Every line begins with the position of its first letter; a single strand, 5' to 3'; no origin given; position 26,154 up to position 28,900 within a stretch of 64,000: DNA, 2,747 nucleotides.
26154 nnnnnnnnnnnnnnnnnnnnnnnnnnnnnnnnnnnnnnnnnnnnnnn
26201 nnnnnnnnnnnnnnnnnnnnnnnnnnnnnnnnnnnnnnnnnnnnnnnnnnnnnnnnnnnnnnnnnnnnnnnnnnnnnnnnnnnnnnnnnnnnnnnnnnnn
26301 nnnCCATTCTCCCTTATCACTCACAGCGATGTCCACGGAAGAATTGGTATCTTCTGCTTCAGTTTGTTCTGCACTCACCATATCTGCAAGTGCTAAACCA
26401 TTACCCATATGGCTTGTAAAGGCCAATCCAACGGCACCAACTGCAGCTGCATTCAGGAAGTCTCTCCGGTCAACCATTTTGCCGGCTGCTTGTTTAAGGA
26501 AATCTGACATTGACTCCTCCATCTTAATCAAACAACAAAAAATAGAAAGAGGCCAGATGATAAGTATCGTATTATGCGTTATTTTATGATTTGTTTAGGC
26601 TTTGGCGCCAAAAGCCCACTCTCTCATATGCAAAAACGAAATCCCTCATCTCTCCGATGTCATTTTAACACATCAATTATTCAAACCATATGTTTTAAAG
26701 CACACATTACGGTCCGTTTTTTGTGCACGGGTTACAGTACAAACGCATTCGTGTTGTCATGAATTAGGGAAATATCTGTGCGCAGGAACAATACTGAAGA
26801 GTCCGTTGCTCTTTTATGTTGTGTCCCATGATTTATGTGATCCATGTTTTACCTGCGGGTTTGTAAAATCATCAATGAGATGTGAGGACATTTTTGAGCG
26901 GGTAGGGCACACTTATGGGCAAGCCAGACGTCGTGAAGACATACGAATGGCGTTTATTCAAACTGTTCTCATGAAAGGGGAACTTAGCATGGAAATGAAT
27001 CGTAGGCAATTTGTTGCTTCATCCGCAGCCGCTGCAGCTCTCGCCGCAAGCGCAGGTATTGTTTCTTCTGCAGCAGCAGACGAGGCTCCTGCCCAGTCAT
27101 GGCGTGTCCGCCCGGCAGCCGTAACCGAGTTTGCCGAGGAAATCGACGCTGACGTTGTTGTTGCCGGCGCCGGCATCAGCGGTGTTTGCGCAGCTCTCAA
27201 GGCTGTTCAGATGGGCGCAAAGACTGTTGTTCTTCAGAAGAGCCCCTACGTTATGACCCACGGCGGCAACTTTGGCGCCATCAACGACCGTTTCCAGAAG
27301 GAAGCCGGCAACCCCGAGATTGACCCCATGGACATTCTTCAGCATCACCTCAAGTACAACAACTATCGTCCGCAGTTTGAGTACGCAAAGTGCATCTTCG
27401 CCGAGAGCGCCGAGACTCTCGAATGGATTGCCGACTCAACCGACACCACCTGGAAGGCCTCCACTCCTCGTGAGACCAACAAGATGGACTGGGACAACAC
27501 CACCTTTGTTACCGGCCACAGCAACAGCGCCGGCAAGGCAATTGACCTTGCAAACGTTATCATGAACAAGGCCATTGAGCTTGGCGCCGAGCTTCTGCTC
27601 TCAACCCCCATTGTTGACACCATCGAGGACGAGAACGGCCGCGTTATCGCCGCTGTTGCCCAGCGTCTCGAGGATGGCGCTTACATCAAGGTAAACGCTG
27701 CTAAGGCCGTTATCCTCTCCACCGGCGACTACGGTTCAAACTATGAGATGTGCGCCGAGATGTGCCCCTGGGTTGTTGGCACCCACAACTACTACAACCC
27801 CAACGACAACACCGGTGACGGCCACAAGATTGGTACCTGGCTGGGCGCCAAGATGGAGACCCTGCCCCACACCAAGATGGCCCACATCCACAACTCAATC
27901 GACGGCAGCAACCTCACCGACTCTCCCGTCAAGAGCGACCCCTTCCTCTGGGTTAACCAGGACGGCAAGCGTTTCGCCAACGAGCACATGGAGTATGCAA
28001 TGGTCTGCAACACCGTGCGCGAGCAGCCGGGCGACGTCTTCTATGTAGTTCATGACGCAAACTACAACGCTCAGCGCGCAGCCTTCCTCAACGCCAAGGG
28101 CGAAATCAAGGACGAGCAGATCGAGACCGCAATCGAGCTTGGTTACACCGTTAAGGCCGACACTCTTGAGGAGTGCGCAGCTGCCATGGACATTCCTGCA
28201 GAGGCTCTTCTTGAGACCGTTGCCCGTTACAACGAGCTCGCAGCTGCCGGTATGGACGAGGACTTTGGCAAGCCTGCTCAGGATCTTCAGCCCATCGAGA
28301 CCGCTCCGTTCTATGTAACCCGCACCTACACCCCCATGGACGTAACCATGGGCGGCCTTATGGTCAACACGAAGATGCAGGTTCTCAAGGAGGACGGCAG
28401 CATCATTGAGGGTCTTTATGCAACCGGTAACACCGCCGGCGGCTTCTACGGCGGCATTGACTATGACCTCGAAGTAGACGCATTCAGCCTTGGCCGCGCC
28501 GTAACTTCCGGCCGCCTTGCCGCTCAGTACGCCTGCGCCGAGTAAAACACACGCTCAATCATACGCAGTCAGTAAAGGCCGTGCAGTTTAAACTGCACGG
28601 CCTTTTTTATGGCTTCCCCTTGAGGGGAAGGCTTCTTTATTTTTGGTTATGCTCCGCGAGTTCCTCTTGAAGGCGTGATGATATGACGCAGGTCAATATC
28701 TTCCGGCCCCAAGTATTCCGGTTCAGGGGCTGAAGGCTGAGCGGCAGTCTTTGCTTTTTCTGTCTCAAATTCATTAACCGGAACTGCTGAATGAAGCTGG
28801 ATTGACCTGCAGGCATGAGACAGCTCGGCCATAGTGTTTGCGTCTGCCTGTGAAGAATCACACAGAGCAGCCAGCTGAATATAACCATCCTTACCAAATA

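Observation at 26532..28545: Tat-exported flavoprotein reductase with strong codon bias, no partner genes, and a 457-bp leader/regulatory region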

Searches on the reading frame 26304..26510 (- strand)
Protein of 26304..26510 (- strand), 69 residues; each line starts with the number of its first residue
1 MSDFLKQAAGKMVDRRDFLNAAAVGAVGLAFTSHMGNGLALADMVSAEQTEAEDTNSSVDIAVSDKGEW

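Call 67: search_protein_families(library=pfam, proteins=[window:26304-26510:-], max_evalue=10)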
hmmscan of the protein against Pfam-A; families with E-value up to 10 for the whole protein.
seq(69 aa): 3 families
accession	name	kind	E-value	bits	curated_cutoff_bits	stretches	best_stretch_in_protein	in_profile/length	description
PF10399.14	UCR_Fe-S_N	-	0.00046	20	24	1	7-30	3-28/41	Ubiquitinol-cytochrome C reductase Fe-S subunit TAT signal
PF10518.14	TAT_signal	-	0.0053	17.1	22.7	1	12-31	1-20/21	TAT (twin-arginine translocation) pathway signal sequence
PF23678.1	YqhI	-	0.22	11.3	27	1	13-23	25-35/36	YqhI-like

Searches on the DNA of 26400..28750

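Call 8: search_rna_families(source=window, start=26400, end=28750, threshold=evalue, max_evalue=10)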
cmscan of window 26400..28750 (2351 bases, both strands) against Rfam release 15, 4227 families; matches with E-value up to 10: 7.
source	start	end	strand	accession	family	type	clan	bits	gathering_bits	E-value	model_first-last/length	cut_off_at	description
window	28577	28700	+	RF01828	SprD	Gene; sRNA;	-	23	100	0.057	1-142/142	no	Small pathogenicity island RNA D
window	28574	28608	+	RF04151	MIR4387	Gene; miRNA;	CL00144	18.4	84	2.6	1-109/109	no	MIR4387 microRNA precursor family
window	26988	27087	-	RF02139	HOXA11-AS1_3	Gene; lncRNA;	-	18.3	50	4.6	1-98/98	no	HOXA11 antisense RNA 1 conserved region 3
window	27695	27748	+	RF01544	TB11Cs5H3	Gene; snRNA; snoRNA; HACA-box;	-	17.1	50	2.3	1-65/65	no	Trypanosomatid snoRNA TB11Cs5H3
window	28574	28605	+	RF02599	BASRCI408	Gene; sRNA;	-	16.4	398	0.21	3-34/435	no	Brucella sRNA CI408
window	27322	27373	-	RF01134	sR30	Gene; snRNA; snoRNA; CD-box;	-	15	38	1.1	1-57/57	no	Small nucleolar RNA sR30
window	27015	27087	+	RF01390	isrG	Gene; sRNA;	-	10.6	100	6.3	128-206/279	no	isrG Hfq binding RNA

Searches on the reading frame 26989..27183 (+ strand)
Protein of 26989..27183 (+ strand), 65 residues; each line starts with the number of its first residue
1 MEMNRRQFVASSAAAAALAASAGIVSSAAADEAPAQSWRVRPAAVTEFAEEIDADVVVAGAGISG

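Call 67: search_protein_families(library=pfam, proteins=[window:26989-27183:+], max_evalue=10)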
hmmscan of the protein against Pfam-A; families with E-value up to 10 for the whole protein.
seq(65 aa): 2 families
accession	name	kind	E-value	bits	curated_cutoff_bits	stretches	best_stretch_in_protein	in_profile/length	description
PF10518.14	TAT_signal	-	0.039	14.4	22.7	1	2-20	1-19/21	TAT (twin-arginine translocation) pathway signal sequence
PF14999.11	Shadoo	-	0.4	11.2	27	1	10-63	43-95/133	Shadow of prion protein, neuroprotective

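Call 68: search_protein_families(library=ncbifam, proteins=[window:26989-27183:+], max_evalue=10)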
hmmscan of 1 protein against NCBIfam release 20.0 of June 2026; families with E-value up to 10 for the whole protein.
seq(65 aa): 10 families
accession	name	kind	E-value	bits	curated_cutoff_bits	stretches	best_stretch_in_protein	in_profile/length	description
TIGR04401.1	TAT_Cys_rich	subfamily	0.00042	20.5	100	1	3-52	1-50/151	Csp1 family four helix bundle copper storage protein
NF007012.0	PRK09476.1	equivalog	0.00065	18.9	269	1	2-47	8-53/254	ferredoxin-type protein NapG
TIGR02811.1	formate_TAT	hypoth_equivalog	0.014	15.8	48.45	1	2-36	8-45/66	formate dehydrogenase region TAT target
TIGR03808.1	RR_plus_rpt_1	equivalog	0.029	13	120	1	1-46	1-43/455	TIGR03808 family TAT-translocated repetitive protein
NF008514.0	PRK11433.1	equivalog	0.058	12.9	322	1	1-39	11-49/218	aldehyde dehydrogenase iron-sulfur subunit PaoA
NF007779.0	PRK10468.1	equivalog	0.069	12.1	659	1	2-50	12-57/372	hydrogenase 2 small subunit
NF012000.0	PRK15456.1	equivalog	0.16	12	189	1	44-61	96-113/142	universal stress protein UspG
NF010055.0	PRK13532.1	equivalog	0.19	9.8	904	1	1-32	1-31/830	nitrate reductase catalytic subunit NapA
TIGR04244.1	nitrous_NosZ_RR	equivalog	0.25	9.8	625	1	3-39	2-38/627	TAT-dependent nitrous-oxide reductase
TIGR01409.1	TAT_signal_seq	domain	4.8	7.7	16.7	1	4-27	2-25/29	twin-arginine translocation signal domain-containing protein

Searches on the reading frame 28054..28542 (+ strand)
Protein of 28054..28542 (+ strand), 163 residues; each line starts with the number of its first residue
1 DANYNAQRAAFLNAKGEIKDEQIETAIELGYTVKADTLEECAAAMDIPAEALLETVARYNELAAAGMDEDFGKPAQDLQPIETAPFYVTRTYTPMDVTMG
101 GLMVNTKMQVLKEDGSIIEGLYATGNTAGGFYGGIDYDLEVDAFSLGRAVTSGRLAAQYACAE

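Call 72: search_solved_structures(query=window:28054-28542:+, max_evalue=0.01, show_alignments=5)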
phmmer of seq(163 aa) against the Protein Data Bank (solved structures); distinct sequences matched with E-value up to 0.01: 25.
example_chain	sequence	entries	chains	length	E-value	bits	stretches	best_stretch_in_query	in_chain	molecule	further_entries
1kss_A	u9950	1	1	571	2.8e-17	66.4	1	22-160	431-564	flavocytochrome c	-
1ksu_A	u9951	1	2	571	3.8e-17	66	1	22-160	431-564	flavocytochrome c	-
1p2e_A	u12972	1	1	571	5.8e-17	65.4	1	22-160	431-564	flavocytochrome c3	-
2b7s_A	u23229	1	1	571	5.8e-17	65.4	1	22-160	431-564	Fumarate reductase flavoprotein subunit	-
1jrx_A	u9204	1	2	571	5.8e-17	65.4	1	22-160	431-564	FLAVOCYTOCHROME C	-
1jrz_A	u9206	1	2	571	5.8e-17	65.4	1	22-160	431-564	FLAVOCYTOCHROME C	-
2b7r_A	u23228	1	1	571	5.8e-17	65.4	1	22-160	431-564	Fumarate reductase flavoprotein subunit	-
1p2h_A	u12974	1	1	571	5.9e-17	65.4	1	22-160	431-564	flavocytochrome c3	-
1jry_A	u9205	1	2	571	5.9e-17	65.4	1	22-160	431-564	FLAVOCYTOCHROME C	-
1qjd_A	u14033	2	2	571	5.9e-17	65.4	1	22-160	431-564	FLAVOCYTOCHROME C3 | Fumarate reductase flavoprotein subunit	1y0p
1lj1_A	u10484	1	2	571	6.1e-17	65.3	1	22-160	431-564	flavocytochrome c3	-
1m64_A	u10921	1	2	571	6.2e-17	65.3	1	22-160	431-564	flavocytochrome c3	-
1e39_A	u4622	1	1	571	7.2e-17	65.1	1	22-160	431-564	FUMARATE REDUCTASE FLAVOPROTEIN SUBUNIT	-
6t85_A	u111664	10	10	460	7.5e-17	65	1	27-134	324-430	Urocanate reductase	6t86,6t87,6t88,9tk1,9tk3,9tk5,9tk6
1q9i_A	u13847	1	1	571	8.1e-17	64.9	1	23-160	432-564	flavocytochrome c3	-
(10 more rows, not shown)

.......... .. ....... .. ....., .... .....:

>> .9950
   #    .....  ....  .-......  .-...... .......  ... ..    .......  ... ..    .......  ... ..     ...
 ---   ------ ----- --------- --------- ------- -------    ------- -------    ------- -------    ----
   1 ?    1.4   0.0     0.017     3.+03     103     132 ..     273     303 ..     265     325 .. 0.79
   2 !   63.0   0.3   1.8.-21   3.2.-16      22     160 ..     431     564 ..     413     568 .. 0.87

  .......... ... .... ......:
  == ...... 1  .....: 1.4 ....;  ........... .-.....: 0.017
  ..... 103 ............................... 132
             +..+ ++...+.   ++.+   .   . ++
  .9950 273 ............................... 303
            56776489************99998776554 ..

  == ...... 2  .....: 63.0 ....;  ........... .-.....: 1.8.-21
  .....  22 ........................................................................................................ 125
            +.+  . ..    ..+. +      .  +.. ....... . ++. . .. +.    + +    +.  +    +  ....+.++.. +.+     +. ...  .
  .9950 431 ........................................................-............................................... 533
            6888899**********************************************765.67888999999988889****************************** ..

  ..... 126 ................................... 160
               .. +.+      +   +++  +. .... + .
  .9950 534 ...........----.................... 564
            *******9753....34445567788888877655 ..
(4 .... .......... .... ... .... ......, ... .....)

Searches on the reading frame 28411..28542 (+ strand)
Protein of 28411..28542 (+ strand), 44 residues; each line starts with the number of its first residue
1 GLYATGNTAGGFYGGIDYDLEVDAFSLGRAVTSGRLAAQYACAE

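Call 71: search_solved_structures(query=window:28411-28542:+, max_evalue=10, show_alignments=5)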
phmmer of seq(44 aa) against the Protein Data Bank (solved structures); distinct sequences matched with E-value up to 10: 0.
